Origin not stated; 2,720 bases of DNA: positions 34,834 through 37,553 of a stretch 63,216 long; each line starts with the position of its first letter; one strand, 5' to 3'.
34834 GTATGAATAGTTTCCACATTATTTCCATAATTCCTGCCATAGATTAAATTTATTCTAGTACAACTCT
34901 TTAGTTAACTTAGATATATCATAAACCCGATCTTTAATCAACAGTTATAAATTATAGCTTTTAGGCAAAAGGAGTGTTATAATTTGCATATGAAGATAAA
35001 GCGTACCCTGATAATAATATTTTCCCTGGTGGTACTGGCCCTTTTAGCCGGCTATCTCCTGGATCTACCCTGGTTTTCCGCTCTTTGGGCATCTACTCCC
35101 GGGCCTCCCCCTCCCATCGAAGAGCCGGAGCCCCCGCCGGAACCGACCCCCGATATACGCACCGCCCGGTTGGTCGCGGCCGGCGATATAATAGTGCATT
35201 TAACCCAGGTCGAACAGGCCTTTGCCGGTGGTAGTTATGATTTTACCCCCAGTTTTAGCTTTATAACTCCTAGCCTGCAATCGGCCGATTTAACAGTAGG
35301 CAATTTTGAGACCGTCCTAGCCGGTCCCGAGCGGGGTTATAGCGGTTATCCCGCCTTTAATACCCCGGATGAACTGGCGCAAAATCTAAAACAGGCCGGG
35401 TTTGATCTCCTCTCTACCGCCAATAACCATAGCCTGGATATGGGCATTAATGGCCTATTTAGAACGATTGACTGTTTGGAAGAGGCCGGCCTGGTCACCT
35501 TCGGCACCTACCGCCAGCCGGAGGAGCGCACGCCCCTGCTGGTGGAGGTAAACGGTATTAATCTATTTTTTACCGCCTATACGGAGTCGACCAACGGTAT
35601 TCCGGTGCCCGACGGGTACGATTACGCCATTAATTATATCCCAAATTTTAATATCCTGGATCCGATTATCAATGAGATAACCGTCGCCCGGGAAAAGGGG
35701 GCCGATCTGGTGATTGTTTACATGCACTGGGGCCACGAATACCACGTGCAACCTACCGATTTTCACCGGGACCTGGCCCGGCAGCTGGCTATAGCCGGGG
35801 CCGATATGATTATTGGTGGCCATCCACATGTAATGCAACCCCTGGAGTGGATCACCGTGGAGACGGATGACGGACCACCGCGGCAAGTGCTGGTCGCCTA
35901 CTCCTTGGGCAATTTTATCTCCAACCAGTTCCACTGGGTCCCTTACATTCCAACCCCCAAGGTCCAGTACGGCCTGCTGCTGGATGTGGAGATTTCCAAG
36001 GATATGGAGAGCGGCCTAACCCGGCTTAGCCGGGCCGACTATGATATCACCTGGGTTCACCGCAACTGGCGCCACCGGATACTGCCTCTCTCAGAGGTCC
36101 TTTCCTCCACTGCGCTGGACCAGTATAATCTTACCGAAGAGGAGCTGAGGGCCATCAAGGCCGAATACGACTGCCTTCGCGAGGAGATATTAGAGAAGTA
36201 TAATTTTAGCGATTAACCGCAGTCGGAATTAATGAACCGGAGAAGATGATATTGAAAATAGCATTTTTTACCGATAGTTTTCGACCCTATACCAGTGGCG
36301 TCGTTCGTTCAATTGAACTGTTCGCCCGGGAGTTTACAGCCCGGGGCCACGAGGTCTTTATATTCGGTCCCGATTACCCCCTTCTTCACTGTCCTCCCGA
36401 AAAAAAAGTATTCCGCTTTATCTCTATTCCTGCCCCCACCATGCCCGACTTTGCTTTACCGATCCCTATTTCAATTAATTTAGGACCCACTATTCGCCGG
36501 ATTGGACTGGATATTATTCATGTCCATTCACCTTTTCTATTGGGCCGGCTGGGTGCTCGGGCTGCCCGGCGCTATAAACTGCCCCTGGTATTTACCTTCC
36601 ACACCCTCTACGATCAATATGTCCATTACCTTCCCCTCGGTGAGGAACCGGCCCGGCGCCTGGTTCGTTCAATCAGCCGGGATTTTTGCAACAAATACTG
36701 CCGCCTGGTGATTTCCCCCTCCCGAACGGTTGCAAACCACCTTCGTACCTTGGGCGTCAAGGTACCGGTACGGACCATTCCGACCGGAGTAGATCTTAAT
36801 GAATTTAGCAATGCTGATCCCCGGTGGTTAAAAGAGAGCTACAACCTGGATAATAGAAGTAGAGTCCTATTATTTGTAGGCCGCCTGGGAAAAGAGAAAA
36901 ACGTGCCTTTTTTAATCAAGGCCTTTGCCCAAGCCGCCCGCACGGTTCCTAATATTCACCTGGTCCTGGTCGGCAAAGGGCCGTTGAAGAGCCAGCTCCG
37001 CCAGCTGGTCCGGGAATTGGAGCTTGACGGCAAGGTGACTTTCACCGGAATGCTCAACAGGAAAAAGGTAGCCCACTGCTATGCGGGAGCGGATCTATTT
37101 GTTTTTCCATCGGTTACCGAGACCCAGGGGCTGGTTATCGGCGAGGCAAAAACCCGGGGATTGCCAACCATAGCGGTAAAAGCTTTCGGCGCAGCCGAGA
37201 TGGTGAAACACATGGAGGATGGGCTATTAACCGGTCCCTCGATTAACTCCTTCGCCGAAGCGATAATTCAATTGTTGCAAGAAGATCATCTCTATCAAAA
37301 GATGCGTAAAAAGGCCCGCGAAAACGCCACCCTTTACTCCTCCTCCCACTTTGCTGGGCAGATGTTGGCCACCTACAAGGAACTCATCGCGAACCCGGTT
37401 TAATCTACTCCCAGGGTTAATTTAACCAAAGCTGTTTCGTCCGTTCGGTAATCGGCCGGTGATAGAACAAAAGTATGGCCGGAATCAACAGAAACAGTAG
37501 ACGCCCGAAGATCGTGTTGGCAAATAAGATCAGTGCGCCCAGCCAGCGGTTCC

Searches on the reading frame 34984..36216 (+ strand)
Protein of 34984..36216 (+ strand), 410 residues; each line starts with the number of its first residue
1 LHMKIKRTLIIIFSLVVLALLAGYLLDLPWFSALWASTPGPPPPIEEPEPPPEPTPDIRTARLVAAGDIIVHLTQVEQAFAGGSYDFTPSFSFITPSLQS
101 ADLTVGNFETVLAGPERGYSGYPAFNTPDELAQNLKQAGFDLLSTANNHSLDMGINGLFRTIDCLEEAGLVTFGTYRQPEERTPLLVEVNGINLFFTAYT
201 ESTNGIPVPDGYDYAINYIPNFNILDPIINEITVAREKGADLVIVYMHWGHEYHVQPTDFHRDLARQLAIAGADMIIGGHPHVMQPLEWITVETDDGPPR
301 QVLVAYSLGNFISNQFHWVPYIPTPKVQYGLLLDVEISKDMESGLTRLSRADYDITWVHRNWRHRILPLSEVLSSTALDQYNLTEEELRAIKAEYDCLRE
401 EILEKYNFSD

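Call 63: search_protein_families(library=pfam, proteins=[window:34984-36216:+], max_evalue=0.001)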
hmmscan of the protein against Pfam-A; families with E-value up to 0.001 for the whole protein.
window:34984-36216:+ (410 aa): 1 family
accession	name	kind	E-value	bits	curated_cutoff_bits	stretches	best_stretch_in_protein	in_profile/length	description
PF09587.15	PGA_cap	-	7.2e-73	245.6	27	1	63-315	2-255/255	Bacterial capsule synthesis protein PGA_cap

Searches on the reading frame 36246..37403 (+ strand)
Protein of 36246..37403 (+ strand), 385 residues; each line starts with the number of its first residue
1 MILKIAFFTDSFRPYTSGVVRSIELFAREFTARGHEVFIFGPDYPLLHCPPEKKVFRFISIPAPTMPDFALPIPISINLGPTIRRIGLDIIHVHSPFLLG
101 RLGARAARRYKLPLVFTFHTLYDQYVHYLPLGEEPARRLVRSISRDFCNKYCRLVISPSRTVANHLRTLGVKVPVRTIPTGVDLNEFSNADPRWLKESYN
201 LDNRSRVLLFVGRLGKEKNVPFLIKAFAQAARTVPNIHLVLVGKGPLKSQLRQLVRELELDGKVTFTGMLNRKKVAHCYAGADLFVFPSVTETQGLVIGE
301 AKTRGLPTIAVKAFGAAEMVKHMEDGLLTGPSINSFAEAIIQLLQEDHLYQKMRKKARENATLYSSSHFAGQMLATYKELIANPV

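Call 63: search_protein_families(library=pfam, proteins=[window:36246-37403:+], max_evalue=0.001)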
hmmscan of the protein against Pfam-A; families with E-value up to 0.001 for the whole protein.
window:36246-37403:+ (385 aa): 6 families
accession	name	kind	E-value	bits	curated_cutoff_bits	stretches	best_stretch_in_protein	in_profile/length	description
PF00534.26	Glycos_transf_1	-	3.6e-41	141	26.4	1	196-359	6-171/172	Glycosyl transferases group 1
PF13439.12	Glyco_transf_4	-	3.7e-35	121.9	28.5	1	17-185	2-169/170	Glycosyltransferase Family 4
PF13692.12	Glyco_trans_1_4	-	1.2e-33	116.8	27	1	206-345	2-141/142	Glycosyl transferases group 1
PF13579.12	Glyco_trans_4_4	-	5e-21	76.1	29.7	1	17-181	1-158/158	Glycosyl transferase 4-like domain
PF20706.3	GT4-conflict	-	2.9e-08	33.5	26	1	202-332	194-332/385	Family 4 Glycosyltransferase in conflict systems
PF13477.12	Glyco_trans_4_2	-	5.1e-05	23.9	23.4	1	4-120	1-108/139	Glycosyl transferase 4-like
